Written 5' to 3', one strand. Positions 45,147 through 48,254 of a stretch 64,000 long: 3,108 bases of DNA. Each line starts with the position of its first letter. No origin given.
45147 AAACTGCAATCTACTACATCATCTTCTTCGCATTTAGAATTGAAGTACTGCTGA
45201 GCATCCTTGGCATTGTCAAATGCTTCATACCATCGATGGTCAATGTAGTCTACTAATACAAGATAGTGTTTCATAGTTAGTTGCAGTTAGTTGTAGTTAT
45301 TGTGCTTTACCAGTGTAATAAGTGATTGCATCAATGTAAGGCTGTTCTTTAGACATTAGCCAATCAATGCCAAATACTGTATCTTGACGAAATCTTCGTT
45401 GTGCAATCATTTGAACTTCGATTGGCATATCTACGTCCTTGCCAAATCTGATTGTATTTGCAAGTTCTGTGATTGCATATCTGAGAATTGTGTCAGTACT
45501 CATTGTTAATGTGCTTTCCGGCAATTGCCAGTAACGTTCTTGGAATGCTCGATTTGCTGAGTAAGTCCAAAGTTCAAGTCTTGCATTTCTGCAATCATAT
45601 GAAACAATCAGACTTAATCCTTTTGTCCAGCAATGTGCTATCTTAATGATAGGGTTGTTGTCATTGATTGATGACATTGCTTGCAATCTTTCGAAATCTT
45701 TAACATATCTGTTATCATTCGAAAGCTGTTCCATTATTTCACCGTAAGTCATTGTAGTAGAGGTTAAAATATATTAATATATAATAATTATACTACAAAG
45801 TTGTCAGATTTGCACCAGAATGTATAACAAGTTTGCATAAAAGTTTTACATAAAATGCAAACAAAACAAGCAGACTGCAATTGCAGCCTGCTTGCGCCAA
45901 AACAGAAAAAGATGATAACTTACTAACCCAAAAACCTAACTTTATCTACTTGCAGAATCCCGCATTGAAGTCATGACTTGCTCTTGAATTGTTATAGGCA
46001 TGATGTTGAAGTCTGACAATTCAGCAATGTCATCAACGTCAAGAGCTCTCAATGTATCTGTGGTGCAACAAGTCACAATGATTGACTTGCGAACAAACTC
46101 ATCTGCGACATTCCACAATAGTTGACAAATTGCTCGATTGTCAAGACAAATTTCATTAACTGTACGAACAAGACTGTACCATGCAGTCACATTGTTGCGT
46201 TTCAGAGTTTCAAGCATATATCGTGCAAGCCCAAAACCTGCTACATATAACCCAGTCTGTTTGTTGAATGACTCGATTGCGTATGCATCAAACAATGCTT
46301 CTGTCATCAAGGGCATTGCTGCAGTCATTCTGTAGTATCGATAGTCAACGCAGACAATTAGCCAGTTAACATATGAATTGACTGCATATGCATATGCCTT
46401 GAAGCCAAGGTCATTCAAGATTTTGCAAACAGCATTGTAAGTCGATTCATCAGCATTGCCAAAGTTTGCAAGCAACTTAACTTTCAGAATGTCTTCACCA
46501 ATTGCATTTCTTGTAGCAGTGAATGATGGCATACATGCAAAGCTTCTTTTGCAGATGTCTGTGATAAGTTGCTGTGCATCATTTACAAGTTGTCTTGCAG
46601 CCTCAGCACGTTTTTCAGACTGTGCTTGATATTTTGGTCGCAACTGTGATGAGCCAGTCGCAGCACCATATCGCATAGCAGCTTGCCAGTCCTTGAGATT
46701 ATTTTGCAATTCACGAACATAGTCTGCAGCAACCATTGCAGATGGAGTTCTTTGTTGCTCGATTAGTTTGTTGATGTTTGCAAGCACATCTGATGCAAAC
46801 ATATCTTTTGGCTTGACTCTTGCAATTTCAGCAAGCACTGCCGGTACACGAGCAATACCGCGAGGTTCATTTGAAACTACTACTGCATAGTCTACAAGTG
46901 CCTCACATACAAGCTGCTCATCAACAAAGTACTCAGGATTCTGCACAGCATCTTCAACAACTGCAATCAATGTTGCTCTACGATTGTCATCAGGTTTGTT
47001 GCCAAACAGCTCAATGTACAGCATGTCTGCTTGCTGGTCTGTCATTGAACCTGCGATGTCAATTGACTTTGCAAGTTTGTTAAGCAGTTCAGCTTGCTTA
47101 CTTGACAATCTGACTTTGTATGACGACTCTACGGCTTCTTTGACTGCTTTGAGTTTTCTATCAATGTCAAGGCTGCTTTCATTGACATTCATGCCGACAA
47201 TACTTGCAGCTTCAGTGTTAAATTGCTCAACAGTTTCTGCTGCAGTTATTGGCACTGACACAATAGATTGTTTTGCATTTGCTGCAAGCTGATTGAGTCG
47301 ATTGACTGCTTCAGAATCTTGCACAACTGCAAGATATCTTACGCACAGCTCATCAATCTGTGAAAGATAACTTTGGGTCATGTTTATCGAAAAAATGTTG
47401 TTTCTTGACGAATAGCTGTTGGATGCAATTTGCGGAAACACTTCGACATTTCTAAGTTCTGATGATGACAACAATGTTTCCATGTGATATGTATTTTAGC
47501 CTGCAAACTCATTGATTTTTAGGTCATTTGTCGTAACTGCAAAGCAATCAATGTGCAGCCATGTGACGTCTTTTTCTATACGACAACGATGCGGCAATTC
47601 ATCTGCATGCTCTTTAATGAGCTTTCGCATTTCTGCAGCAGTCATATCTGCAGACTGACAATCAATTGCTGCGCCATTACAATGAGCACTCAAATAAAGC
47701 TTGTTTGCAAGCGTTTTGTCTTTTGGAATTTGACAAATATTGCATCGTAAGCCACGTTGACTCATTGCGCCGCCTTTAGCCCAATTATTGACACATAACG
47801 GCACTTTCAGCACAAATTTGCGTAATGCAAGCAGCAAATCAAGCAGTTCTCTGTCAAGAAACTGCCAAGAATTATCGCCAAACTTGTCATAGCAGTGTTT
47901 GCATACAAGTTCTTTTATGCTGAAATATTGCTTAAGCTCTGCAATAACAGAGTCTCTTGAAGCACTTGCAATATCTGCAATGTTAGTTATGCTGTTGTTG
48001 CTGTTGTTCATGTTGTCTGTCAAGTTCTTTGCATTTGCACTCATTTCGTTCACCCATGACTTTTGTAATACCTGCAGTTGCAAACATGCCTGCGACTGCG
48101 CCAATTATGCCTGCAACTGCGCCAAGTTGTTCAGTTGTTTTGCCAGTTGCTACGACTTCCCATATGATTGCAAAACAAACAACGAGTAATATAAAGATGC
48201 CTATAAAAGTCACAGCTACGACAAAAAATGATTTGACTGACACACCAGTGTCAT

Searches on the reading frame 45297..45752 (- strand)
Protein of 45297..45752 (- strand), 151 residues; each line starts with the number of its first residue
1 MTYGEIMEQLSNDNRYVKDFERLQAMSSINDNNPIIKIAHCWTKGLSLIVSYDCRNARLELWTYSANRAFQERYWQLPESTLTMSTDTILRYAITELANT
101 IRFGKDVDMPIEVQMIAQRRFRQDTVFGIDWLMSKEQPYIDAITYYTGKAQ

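Call 14: search_dna_similar(query=window:45297-45752:-, collection=phages, mode=protein, max_evalue=0.01)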
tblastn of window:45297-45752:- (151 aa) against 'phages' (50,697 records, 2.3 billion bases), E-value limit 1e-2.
No match.

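Call 36: find_related_loci(query=window:45297-45752:-, collection=viral_contigs, flank=3000)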
Query window:45297-45752:- (151 aa) in viral_contigs; peptide patterns used: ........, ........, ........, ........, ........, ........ (x = any residue, [..] = any of these).
35 stretches matched a pattern; 1 encode a relative of the query (tblastn E <= 1e-3); 1 distinct loci.
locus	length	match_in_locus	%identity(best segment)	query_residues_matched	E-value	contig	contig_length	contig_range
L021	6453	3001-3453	99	1-151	1e-103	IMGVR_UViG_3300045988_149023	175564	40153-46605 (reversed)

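Call 43: search_protein_families(library=phrogs, proteins=[window:45297-45752:-], max_evalue=0.01)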
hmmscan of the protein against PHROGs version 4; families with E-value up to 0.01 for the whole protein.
window:45297-45752:- (151 aa): 0 families

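Call 44: search_protein_families(library=pfam, proteins=[window:45297-45752:-], max_evalue=0.01)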
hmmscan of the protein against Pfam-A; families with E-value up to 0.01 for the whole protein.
window:45297-45752:- (151 aa): 1 family
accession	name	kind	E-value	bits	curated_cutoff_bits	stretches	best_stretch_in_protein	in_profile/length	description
PF22526.2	DUF7000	-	0.001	19.2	27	1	43-81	67-105/156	Domain of unknown function (DUF7000)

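Call 74: find_homologous_proteins(query=window:45297-45752:-, max_evalue=0.001)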
Query window:45297-45752:- (151 aa): 3 proteins with E <= 0.001 among 10 candidates.
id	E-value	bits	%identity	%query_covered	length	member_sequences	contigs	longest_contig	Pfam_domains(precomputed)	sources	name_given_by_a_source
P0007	3.2e-93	327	95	100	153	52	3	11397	-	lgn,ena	-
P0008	7.7e-79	280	88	100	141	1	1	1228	-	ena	-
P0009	1.4e-52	195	97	60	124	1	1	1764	-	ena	-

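Call 75: find_encoding_contigs(protein=P0008, flank=3000, max_places=3)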
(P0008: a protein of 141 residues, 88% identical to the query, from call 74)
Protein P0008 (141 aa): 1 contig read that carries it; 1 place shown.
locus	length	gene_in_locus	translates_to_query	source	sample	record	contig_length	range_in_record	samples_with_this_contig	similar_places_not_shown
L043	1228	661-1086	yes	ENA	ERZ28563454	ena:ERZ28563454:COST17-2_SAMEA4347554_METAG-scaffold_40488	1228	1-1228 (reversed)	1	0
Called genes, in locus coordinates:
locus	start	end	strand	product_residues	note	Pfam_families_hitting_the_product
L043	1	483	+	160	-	?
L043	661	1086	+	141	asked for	-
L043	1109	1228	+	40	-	?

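Call 76: find_encoding_contigs(protein=P0007, flank=3000, max_places=6)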
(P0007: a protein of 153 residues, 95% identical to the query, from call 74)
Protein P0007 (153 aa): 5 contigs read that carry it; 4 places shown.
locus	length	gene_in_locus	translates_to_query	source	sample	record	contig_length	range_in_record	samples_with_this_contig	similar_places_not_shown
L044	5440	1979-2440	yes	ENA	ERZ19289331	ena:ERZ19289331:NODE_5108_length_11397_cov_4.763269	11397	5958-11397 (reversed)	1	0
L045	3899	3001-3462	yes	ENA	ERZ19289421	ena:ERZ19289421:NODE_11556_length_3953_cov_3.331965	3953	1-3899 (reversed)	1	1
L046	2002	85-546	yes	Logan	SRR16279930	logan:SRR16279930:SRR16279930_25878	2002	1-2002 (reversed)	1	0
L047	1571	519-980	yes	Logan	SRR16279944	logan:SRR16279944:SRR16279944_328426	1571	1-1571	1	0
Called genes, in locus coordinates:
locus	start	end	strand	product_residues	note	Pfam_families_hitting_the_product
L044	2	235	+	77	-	?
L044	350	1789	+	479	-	-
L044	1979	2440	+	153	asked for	-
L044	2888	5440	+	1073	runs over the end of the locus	PF02867:Ribonuc_red_lgC, PF14890:Intein_splicing (weak)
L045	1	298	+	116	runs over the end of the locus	?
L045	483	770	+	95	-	-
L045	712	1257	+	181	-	-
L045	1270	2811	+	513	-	-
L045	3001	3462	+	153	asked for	-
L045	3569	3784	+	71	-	-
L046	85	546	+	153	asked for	-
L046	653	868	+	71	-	-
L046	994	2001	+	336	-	?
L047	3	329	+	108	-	?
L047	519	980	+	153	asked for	-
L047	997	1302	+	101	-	-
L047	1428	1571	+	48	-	?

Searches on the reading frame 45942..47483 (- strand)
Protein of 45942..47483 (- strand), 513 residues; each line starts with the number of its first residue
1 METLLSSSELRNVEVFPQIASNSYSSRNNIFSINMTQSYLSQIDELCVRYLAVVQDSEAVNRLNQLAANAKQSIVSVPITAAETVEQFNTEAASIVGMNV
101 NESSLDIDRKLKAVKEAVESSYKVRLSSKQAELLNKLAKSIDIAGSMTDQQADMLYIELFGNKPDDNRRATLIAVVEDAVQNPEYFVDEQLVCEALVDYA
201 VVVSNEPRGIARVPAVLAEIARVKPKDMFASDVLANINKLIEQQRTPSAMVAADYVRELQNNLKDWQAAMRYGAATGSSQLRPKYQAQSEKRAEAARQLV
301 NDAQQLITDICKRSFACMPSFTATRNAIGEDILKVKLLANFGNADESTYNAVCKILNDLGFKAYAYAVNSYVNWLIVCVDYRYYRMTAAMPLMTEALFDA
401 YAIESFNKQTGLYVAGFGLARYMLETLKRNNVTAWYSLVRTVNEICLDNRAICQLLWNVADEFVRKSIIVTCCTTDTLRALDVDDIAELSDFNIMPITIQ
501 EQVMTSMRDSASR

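Call 15: find_related_loci(query=window:45942-47483:-, collection=viral_contigs, flank=6000)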
Query window:45942-47483:- (513 aa) in viral_contigs; peptide patterns used: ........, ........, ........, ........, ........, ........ (x = any residue, [..] = any of these).
15 stretches matched a pattern; 1 encode a relative of the query (tblastn E <= 1e-3); 1 distinct loci.
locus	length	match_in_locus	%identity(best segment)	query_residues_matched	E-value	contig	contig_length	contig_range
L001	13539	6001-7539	96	1-513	0e+0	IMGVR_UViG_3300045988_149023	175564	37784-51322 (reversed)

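Call 43: search_protein_families(library=phrogs, proteins=[window:45942-47483:-], max_evalue=0.01)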
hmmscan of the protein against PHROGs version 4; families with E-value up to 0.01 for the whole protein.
window:45942-47483:- (513 aa): 1 family
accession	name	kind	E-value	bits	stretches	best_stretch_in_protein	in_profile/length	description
phrog_29765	-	unknown function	0.0053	17.6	0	247-341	75-170/230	-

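Call 44: search_protein_families(library=pfam, proteins=[window:45942-47483:-], max_evalue=0.01)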
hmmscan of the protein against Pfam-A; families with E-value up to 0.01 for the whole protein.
window:45942-47483:- (513 aa): 0 families

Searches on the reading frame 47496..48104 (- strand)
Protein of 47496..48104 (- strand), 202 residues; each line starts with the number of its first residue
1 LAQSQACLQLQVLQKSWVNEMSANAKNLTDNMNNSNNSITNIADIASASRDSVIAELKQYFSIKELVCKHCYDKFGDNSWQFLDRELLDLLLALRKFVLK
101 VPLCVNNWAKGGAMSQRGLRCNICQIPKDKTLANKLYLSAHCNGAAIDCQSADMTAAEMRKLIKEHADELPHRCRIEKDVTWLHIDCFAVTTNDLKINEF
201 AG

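Call 43: search_protein_families(library=phrogs, proteins=[window:47496-48104:-], max_evalue=0.01)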
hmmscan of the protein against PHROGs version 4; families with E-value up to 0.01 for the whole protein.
window:47496-48104:- (202 aa): 2 families
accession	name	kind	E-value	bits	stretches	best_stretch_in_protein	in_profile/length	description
phrog_894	-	lysis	2.5e-16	60.7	1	44-187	33-161/389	endolysin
phrog_35417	-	unknown function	3.3e-05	25.4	1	139-188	18-74/99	-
